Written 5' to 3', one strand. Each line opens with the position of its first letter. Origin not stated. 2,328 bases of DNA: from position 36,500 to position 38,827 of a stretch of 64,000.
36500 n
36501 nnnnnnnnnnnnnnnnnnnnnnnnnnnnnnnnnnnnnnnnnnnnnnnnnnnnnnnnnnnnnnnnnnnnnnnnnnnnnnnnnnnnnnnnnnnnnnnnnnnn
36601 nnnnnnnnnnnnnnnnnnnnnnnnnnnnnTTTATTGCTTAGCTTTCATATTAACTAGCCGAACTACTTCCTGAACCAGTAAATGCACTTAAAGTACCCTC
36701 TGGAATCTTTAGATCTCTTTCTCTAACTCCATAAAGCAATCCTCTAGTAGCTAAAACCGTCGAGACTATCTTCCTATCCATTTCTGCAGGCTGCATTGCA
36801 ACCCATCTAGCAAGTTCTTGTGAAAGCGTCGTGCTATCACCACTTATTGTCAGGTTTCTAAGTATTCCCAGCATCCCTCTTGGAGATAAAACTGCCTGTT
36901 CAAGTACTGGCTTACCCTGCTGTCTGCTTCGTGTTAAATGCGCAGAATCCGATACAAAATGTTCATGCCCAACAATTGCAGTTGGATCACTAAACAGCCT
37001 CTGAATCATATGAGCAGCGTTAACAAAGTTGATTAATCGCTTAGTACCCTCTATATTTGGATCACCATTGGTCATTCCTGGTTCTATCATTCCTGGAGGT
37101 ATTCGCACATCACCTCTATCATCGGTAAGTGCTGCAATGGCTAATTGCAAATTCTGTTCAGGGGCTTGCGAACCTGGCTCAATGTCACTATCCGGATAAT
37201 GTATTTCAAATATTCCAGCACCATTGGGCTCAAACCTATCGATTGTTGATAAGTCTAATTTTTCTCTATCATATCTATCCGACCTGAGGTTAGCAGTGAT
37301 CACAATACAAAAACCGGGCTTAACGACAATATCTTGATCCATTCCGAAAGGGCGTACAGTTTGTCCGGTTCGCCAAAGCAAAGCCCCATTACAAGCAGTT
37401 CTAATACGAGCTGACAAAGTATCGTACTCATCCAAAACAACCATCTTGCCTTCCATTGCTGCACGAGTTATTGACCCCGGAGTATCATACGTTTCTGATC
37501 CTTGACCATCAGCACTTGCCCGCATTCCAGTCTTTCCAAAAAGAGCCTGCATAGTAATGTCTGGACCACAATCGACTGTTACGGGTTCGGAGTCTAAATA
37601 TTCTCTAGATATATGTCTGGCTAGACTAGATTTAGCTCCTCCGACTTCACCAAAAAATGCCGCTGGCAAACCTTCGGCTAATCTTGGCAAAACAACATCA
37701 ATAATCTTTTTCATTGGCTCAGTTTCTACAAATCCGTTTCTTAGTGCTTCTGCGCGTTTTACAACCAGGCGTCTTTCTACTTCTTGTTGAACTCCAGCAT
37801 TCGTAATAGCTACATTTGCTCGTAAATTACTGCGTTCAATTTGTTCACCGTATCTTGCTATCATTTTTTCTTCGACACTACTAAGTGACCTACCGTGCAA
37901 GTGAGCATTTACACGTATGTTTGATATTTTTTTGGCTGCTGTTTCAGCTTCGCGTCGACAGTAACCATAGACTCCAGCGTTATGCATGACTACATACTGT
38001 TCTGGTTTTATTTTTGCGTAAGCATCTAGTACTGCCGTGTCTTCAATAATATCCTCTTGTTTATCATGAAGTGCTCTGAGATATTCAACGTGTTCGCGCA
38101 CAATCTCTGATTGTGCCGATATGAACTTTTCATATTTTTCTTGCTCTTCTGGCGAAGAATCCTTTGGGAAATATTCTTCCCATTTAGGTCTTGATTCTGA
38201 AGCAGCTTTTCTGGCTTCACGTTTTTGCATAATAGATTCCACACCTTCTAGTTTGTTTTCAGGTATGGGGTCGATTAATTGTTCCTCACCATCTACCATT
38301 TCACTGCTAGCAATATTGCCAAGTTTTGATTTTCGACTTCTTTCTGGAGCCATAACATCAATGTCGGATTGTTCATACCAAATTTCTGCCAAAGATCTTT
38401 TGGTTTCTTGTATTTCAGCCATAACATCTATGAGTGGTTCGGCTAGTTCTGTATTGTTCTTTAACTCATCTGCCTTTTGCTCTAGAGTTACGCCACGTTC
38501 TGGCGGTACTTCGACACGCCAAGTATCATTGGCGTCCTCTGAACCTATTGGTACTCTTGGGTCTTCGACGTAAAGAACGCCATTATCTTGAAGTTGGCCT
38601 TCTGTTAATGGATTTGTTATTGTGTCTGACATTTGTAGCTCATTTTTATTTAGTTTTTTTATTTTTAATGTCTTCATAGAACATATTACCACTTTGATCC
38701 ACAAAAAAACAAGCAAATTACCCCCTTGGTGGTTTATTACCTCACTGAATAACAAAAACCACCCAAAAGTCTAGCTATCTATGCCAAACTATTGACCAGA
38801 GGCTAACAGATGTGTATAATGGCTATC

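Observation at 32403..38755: Five-gene AAA+ (MoxR/AAA_5-like) + vWA/MIDAS cassette with three unassignable acidic partners, lodged between ribosomal-protein promoters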

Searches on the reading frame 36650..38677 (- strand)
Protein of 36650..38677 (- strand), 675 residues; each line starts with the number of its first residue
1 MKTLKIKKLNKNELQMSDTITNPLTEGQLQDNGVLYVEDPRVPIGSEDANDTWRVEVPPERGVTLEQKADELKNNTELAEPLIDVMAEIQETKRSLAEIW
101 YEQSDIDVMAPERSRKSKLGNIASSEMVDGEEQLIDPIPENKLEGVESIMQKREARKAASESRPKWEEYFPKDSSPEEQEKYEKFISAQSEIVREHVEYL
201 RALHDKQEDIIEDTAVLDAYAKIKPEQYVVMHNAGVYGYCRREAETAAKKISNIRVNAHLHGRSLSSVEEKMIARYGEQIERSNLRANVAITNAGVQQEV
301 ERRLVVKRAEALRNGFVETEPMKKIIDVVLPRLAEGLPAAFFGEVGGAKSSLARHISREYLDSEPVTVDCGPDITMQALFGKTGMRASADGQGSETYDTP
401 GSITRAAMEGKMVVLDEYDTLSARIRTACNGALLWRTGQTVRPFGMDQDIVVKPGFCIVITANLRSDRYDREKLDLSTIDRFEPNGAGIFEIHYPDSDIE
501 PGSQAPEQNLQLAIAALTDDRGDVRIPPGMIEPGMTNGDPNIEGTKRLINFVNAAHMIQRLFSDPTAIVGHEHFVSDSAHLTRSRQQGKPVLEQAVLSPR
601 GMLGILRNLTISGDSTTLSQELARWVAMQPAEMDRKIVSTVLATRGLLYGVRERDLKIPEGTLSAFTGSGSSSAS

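Call 3: search_protein_families(library=pfam, proteins=[window:36650-38677:-], max_evalue=1)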
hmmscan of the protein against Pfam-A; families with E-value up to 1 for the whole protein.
window:36650-38677:- (675 aa): 2 families
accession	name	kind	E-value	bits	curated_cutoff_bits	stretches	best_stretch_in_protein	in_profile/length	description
PF07728.20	AAA_5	-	1.8e-10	41.4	22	1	342-482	5-139/139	AAA domain (dynein-related subfamily)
PF13152.11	DUF3967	-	0.074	13.3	22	1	82-98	9-25/35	Protein of unknown function (DUF3967)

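Call 4: search_protein_families(library=ncbifam, proteins=[window:36650-38677:-], max_evalue=1)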
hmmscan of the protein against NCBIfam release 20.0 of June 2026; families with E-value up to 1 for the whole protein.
window:36650-38677:- (675 aa): 1 family
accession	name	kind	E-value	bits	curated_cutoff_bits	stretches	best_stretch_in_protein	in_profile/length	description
TIGR02640.1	gas_vesic_GvpN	equivalog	0.019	14.5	266.8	1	316-381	1-65/262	gas vesicle protein GvpN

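Call 5: search_protein_families(library=padloc, proteins=[window:36650-38677:-], max_evalue=1)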
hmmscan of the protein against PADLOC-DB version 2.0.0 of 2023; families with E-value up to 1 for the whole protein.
window:36650-38677:- (675 aa): 1 family
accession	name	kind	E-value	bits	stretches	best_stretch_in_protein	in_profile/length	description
PDLC01994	RtcR_PspF1--CARF_AAA_HTH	-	0.0029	14.7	1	337-481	182-316/468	-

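Call 10: search_solved_structures(query=window:36650-38677:-, max_evalue=1)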
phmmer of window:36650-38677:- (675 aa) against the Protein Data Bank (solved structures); distinct sequences matched with E-value up to 1: 2.
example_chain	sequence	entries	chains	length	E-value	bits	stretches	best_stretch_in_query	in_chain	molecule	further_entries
9qh4_A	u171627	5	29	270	0.047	15.5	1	332-463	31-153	Protein NorQ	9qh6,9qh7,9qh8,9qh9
9qhd_A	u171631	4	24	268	0.13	14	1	335-509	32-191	Nitric oxide reductase NorQ protein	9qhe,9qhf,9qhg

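Call 12: find_homologous_proteins(query=window:36650-38677:-)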
Query window:36650-38677:- (675 aa): 3 proteins with E <= 0.001 among 8000 candidates.
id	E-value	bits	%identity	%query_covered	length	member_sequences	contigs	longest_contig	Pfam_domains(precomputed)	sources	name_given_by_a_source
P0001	0.0e+0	1502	100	100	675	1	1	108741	PF07728.21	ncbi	-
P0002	2.3e-185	636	51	89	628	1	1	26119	PF07728.21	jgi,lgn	jgi:hypothetical protein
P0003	2.4e-149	517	43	95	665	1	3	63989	PF07728.21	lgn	-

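Call 13: find_related_loci(query=window:36650-38677:-, collection=genome_contigs, flank=10000)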
Query window:36650-38677:- (675 aa) in genome_contigs; peptide patterns used: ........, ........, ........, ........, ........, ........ (x = any residue, [..] = any of these).
18 stretches matched a pattern, but none encodes a relative of the query by tblastn (E <= 1e-3).

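Call 14: find_encoding_contigs(protein=P0001, flank=10000)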
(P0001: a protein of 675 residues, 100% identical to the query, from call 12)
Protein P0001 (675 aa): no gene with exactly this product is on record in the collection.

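Call 15: find_encoding_contigs(protein=P0002, flank=10000)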
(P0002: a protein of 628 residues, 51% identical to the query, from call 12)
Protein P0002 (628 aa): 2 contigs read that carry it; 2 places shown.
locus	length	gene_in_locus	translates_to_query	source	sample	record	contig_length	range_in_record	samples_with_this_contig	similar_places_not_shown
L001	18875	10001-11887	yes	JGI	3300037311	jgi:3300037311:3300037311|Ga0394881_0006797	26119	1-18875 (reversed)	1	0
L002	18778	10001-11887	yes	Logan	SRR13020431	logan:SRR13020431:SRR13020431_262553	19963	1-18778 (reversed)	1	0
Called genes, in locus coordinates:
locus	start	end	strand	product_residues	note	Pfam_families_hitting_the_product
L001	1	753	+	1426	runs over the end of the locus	-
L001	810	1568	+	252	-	PF00142:Fer4_NifH, PF01656:CbiA, PF02374:ArsA_ATPase (weak), PF06564:CBP_BcsQ, PF09140:MipZ, PF10609:ParA, PF13614:AAA_31, PF01656:CbiA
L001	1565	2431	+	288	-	PF02195:ParB_N, PF17762:HTH_ParB, PF23552:ParB_C (faint)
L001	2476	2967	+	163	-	-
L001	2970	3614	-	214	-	PF10502:Peptidase_S26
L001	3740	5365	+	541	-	PF03816:LytR_cpsA_psr, PF13399:LytR_C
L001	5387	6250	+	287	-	-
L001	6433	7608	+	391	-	PF00089:Trypsin, PF13365:Trypsin_2, PF00595:PDZ (weak), PF13180:PDZ_2, PF17820:PDZ_6 (weak)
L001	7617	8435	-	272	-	PF17827:PrmC_N, PF13649:Methyltransf_25 (faint), PF05175:MTS, PF06325:PrmA, PF08242:Methyltransf_12 (weak)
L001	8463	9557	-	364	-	PF03462:PCRF, PF00472:RF-1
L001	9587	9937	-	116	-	PF01197:Ribosomal_L31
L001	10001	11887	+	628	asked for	PF07728:AAA_5 (weak)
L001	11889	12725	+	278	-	-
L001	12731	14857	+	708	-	PF13768:VWA_3 (faint), PF00092:VWA, PF13519:VWA_2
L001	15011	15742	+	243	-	PF00318:Ribosomal_S2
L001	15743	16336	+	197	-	PF00889:EF_TS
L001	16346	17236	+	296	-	-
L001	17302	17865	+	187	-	PF01765:RRF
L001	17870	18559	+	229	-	PF01255:Prenyltransf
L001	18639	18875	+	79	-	?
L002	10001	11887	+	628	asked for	PF07728:AAA_5 (weak)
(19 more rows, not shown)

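Call 16: find_encoding_contigs(protein=P0003, flank=10000)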
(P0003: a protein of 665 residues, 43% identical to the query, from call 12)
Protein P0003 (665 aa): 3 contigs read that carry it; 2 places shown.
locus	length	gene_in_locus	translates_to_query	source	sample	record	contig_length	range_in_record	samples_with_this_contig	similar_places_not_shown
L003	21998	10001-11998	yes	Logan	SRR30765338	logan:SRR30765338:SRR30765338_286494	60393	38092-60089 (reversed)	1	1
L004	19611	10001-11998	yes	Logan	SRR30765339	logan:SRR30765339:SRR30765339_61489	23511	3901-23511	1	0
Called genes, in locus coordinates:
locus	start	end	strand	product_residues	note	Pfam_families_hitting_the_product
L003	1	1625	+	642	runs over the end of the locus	?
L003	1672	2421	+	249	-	PF00142:Fer4_NifH, PF01656:CbiA, PF02374:ArsA_ATPase (faint), PF06564:CBP_BcsQ, PF09140:MipZ, PF10609:ParA, PF13614:AAA_31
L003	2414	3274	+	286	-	PF02195:ParB_N, PF17762:HTH_ParB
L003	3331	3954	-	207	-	PF10502:Peptidase_S26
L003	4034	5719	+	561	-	PF03816:LytR_cpsA_psr, PF13399:LytR_C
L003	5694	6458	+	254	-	-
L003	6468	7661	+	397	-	PF00089:Trypsin, PF00595:PDZ (faint), PF13365:Trypsin_2, PF13180:PDZ_2, PF17820:PDZ_6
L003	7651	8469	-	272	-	PF17827:PrmC_N, PF02384:N6_Mtase (weak), PF05175:MTS, PF06325:PrmA (weak), PF13847:Methyltransf_31, PF13649:Methyltransf_25 (weak)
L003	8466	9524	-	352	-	PF03462:PCRF, PF00472:RF-1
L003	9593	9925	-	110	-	PF01197:Ribosomal_L31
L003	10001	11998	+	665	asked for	PF07728:AAA_5 (weak)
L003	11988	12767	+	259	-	-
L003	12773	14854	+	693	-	PF00092:VWA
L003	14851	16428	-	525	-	-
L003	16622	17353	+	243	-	PF00318:Ribosomal_S2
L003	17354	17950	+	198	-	PF00889:EF_TS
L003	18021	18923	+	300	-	-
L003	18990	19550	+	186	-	PF01765:RRF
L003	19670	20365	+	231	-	PF01255:Prenyltransf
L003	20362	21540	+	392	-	PF02163:Peptidase_M50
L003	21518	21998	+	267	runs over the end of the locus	PF02517:Rce1-like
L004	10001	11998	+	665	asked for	PF07728:AAA_5 (weak)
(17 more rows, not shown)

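Call 32: search_protein_families(library=phrogs, proteins=[window:36650-38677:-], max_evalue=0.1)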
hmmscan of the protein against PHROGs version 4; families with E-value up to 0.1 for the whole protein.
window:36650-38677:- (675 aa): 4 families
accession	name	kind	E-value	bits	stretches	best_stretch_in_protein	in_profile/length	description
phrog_249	-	moron, auxiliary metabolic gene and host takeover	7.8e-11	42.9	1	241-500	74-283/380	porphyrin biosynthesis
phrog_7998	-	unknown function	0.0015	18.7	1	330-423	34-132/339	-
phrog_16448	-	other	0.0016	17.8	1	334-482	447-585/680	ATPase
phrog_296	-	integration and excision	0.0024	17.6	1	270-424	270-403/626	DNA transposition protein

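Call 38: search_protein_representatives(alignment_id=A1)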
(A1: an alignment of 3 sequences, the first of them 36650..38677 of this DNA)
Query: 3 sequences, 666 profile positions. Proteins with E-value up to 0.001 (for the whole library): 469; up to 1e-10: 218; up to 1e-30: 44. The best 150 are listed.
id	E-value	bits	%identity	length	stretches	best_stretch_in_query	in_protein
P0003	0.0e+00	1189.9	-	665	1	1-664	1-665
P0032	3.0e-97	343.4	-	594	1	153-662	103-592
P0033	1.3e-87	311.6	-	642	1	45-659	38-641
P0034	4.2e-70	253.7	-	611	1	146-642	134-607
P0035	5.2e-65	236.9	-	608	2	96-409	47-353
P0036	2.9e-63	231.1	-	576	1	147-642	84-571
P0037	2.4e-61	224.7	-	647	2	376-641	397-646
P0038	1.5e-60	222.1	-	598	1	194-643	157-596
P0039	2.4e-59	218.2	-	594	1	108-642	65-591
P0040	4.0e-59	217.4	-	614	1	157-648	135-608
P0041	1.4e-58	215.7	-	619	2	391-640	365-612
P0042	2.9e-57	211.2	-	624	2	392-638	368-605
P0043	1.1e-56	209.3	-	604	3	389-640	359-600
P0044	5.9e-54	200.3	-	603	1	52-642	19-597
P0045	2.4e-53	198.3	-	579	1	153-645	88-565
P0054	4.6e-50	187.5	-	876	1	138-646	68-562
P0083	2.1e-25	106.0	-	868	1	285-660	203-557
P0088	8.5e-24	100.7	-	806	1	314-658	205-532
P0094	1.2e-20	90.3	-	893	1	270-651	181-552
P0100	2.8e-19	85.8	-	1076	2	400-546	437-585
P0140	1.6e-15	73.3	-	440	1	311-600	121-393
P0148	4.4e-15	71.9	-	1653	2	398-546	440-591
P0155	1.9e-14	69.8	-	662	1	205-653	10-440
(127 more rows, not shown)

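Call 39: search_protein_families(library=pfam, proteins=[P0032, P0033, P0054, P0083, P0088, P0094, P0100, P0148, P0140, P0155], max_evalue=0.01)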
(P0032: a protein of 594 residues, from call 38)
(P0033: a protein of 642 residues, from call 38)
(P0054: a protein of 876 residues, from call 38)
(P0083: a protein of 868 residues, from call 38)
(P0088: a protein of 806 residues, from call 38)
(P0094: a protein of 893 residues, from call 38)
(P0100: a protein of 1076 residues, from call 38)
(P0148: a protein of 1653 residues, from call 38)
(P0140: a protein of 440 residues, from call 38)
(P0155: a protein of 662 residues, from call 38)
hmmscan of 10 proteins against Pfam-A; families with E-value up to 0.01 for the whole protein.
P0032 (594 aa): 1 family
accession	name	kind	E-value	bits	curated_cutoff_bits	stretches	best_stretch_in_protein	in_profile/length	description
PF07728.20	AAA_5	-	1.7e-17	64.2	22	1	283-426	1-139/139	AAA domain (dynein-related subfamily)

P0033 (642 aa): 2 families
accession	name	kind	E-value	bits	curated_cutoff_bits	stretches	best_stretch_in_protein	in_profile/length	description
PF07728.20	AAA_5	-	1.2e-16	61.4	22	1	332-479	1-139/139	AAA domain (dynein-related subfamily)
PF00038.26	Filament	-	0.0057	16.8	40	1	69-286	48-267/313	Intermediate filament protein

P0054 (876 aa): 1 family
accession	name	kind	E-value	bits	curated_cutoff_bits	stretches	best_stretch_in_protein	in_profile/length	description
PF07728.20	AAA_5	-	3.4e-14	53.5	22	1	273-417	3-139/139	AAA domain (dynein-related subfamily)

P0083 (868 aa): 8 families
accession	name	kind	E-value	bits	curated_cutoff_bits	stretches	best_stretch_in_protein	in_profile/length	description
PF07728.20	AAA_5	-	6.8e-11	42.8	22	1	258-391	2-129/139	AAA domain (dynein-related subfamily)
PF13191.12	AAA_16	-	7.8e-05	23.7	32.6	1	254-289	23-58/167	AAA ATPase domain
PF12775.13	AAA_7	-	0.00054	20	25.8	1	244-280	22-58/181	P-loop containing dynein motor region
PF00005.33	ABC_tran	-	0.0015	19.6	25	1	247-282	3-38/137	ABC transporter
PF13481.12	AAA_25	-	0.0019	18.3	27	1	246-278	24-56/195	AAA domain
PF13401.12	AAA_22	-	0.0035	18.1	27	0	255-282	5-32/130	AAA domain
PF02367.23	TsaE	-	0.0038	17.6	26.6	1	242-288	8-54/128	Threonylcarbamoyl adenosine biosynthesis protein TsaE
PF00004.35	AAA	-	0.0047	17.8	21.2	0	258-293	1-35/131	ATPase family associated with various cellular activities (AAA)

P0088 (806 aa): 4 families
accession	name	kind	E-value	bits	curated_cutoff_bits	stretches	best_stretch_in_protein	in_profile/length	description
PF07728.20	AAA_5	-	5e-14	52.9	22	1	231-371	2-137/139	AAA domain (dynein-related subfamily)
PF00004.35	AAA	-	9.5e-05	23.3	21.2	1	232-316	2-73/131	ATPase family associated with various cellular activities (AAA)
PF12775.13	AAA_7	-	0.0068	16.4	25.8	0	220-264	25-71/181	P-loop containing dynein motor region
PF14532.12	Sigma54_activ_2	-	0.0094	16.6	25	0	209-248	2-41/138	Sigma-54 interaction domain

P0094 (893 aa): 2 families
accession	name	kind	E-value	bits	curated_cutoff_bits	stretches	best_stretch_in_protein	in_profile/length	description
PF07728.20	AAA_5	-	1.1e-11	45.4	22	1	258-379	6-125/139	AAA domain (dynein-related subfamily)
PF12781.13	AAA_9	-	0.0022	17.6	27.4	1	317-384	63-132/222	ATP-binding dynein motor region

P0100 (1076 aa): 2 families
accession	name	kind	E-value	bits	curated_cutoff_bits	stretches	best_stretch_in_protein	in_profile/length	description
PF07728.20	AAA_5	-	4.9e-11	43.2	22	2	429-522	50-139/139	AAA domain (dynein-related subfamily)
PF13481.12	AAA_25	-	0.0046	17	27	0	314-350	29-65/195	AAA domain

P0148 (1653 aa): 4 families
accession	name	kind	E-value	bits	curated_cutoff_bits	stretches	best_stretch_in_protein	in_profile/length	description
PF07728.20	AAA_5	-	5.2e-11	43.1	22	1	437-527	53-139/139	AAA domain (dynein-related subfamily)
PF13191.12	AAA_16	-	0.00028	21.9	32.6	1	325-420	16-117/167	AAA ATPase domain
PF20720.3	nSTAND3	-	0.00071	19.7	27.2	1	323-375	9-61/155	Novel STAND NTPase 3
PF00005.33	ABC_tran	-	0.00099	20.2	25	0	328-423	8-102/137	ABC transporter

P0140 (440 aa): 1 family
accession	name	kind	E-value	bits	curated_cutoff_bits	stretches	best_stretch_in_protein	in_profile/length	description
PF07728.20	AAA_5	-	4.3e-11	43.4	22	1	149-292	2-138/139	AAA domain (dynein-related subfamily)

P0155 (662 aa): 3 families
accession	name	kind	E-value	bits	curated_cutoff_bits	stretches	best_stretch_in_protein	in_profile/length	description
PF07728.20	AAA_5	-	1.1e-11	45.3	22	1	147-289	3-139/139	AAA domain (dynein-related subfamily)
PF13481.12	AAA_25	-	0.0014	18.7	27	1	122-167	15-57/195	AAA domain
PF07726.17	AAA_3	-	0.0046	17.3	27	0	147-269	3-111/131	ATPase family associated with various cellular activities (AAA)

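Call 46: find_related_loci(query=A7, collection=genome_contigs, flank=10000)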
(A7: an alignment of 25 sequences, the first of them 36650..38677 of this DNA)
Query A7 (675 aa) in genome_contigs; peptide patterns used: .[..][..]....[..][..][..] (x = any residue, [..] = any of these).
96 stretches matched a pattern; 82 encode a relative of the query (tblastn E <= 1e-3); the best 80 are kept; 80 distinct loci.
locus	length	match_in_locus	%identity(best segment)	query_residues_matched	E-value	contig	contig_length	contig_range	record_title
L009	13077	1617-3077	36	159-666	7e-87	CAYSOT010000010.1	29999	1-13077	MAG TPA_asm: uncultured Candidatus Saccharibacteria bacterium isolate SRP278252_co2_125 genome assembly, contig: NODE_29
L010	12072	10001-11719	30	82-673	2e-68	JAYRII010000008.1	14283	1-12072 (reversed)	MAG: Candidatus Saccharimonadia bacterium isolate SZ_szas25bin.4 k141_884992, whole genome shotgun sequence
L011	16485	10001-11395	32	163-648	7e-60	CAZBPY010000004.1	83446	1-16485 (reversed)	MAG TPA_asm: uncultured Candidatus Saccharibacteria bacterium isolate binchicken_co350_76 genome assembly, contig: NODE_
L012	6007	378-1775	32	162-648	1e-57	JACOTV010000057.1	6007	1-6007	MAG: Candidatus Microgenomates bacterium isolate NC_groundwater_53_Pr7_S2p5_46_8 FFV18_S2p5_scaffold_96844, whole genome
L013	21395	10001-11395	32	163-648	5e-56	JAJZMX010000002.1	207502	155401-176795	MAG: bacterium isolate MAS3.bin45 NODE_36_length_207502_cov_2.228272, whole genome shotgun sequence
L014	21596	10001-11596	29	82-648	3e-55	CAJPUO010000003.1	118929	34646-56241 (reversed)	Candidatus Saccharibacteria bacterium isolate SRR9217490-mag-bin.5 genome assembly, contig: SRR9217490-mag-bin.5_11, who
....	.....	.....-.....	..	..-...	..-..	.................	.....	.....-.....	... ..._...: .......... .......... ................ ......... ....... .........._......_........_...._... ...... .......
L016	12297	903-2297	31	163-648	8e-50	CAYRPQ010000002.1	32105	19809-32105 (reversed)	MAG TPA_asm: uncultured Candidatus Saccharibacteria bacterium isolate SRP200132_co1_220 genome assembly, contig: NODE_23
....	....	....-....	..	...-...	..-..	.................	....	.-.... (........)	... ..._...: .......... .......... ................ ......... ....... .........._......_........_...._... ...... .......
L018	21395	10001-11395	30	163-648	1e-47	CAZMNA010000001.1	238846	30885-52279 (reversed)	MAG TPA_asm: uncultured Candidatus Saccharibacteria bacterium isolate binchicken_co241_136 genome assembly, contig: NODE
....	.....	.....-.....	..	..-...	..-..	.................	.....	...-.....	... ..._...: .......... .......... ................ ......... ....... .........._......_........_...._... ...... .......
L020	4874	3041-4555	26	162-648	4e-42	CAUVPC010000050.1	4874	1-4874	MAG TPA_asm: uncultured Candidatus Saccharibacteria bacterium isolate SRR13061575_bin.10_MetaWRAP_v1.3_MAG genome assemb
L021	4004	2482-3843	30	180-648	5e-40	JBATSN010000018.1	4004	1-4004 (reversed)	MAG: Candidatus Saccharimonas sp. isolate MFD10515_ilm_asm_bin26 k127_256031, whole genome shotgun sequence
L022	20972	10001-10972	33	303-647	4e-38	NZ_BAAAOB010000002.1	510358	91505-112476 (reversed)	Leucobacter iarius strain JCM 14736 sequence02, whole genome shotgun sequence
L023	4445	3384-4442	30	249-623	3e-37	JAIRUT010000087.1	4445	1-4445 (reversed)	MAG: Coriobacteriales bacterium isolate Ehx436_bin10 k119_647108, whole genome shotgun sequence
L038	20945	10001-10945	32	312-650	1e-34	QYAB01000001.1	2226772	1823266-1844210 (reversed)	Leucobacter zeae strain CC-MF41 Scaffold1, whole genome shotgun sequence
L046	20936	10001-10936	29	312-647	2e-33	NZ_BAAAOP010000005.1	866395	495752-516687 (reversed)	Leucobacter alluvii strain JCM 14919 sequence05, whole genome shotgun sequence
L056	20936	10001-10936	32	312-647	1e-32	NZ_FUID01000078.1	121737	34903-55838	Leucobacter sp. 7(1), whole genome shotgun sequence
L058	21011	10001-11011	29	291-647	1e-31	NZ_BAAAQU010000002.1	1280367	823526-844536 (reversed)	Leucobacter tardus strain JCM 16030 sequence2, whole genome shotgun sequence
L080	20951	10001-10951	30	305-647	1e-26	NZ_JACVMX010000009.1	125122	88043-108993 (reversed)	Leucobacter sp. cx-328 Scaffold8_1, whole genome shotgun sequence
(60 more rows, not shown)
